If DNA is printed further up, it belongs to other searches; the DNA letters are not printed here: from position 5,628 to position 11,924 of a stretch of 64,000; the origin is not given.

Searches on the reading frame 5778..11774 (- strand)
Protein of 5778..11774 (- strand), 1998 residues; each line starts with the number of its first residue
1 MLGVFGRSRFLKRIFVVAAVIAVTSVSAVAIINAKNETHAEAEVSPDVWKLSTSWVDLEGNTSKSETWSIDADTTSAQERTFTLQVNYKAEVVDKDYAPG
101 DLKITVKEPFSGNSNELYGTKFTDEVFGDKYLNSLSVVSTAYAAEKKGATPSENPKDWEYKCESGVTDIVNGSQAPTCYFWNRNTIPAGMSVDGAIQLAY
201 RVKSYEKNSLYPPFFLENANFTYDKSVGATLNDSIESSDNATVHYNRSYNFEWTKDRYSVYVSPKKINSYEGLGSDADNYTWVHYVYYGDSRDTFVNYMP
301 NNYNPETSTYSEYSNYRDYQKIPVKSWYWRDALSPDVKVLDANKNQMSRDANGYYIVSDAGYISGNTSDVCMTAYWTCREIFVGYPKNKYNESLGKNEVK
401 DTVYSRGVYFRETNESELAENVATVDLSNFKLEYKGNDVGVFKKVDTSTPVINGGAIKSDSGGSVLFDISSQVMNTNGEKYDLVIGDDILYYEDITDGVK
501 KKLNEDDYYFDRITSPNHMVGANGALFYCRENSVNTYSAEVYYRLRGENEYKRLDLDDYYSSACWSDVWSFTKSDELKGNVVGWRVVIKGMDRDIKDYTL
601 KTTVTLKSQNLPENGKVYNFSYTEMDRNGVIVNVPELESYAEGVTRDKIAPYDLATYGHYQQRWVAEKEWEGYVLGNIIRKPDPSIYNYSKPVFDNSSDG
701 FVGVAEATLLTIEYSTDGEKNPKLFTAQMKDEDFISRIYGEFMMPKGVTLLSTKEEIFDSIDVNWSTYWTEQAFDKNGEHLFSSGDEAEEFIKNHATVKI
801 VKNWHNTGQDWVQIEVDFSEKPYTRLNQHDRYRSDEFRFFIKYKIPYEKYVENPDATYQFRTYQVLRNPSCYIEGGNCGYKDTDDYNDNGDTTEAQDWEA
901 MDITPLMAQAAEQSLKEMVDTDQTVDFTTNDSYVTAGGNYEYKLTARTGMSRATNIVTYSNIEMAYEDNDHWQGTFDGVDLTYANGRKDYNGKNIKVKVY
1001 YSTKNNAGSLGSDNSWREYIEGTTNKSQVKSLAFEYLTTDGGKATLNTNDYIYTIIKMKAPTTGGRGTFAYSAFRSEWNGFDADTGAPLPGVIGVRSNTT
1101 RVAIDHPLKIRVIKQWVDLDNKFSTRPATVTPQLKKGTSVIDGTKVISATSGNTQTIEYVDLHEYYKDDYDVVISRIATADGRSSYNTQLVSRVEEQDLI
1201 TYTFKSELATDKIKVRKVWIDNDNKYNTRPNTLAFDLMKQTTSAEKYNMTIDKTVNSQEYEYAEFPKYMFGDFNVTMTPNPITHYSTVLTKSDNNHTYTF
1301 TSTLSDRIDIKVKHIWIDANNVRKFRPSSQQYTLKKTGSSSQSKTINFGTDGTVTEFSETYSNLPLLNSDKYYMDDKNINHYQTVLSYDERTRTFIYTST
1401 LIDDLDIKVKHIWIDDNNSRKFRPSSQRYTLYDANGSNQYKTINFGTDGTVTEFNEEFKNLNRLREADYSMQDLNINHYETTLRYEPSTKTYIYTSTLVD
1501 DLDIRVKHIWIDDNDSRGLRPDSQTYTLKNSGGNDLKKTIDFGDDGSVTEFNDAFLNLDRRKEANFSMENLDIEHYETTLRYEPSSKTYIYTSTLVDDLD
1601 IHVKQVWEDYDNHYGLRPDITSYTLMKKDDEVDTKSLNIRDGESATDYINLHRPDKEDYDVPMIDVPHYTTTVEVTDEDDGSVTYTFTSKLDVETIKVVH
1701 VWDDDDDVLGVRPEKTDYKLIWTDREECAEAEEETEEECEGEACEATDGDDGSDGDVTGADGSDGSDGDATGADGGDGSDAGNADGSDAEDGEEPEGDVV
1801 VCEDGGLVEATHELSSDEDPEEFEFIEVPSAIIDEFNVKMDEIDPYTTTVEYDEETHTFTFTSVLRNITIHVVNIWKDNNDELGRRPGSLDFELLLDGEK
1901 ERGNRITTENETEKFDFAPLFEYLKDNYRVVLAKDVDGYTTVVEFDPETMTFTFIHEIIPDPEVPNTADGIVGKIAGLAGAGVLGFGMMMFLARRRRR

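Call 23: search_protein_families(library=pfam, proteins=[window:5778-11774:-], max_evalue=0.001)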
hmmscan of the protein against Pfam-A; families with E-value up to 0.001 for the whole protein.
window:5778-11774:- (1998 aa): 1 family
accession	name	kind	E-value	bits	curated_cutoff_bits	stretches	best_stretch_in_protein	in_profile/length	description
PF05738.19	Cna_B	-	6.8e-33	113.4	22.3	3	1871-1943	2-77/87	Cna protein B-type domain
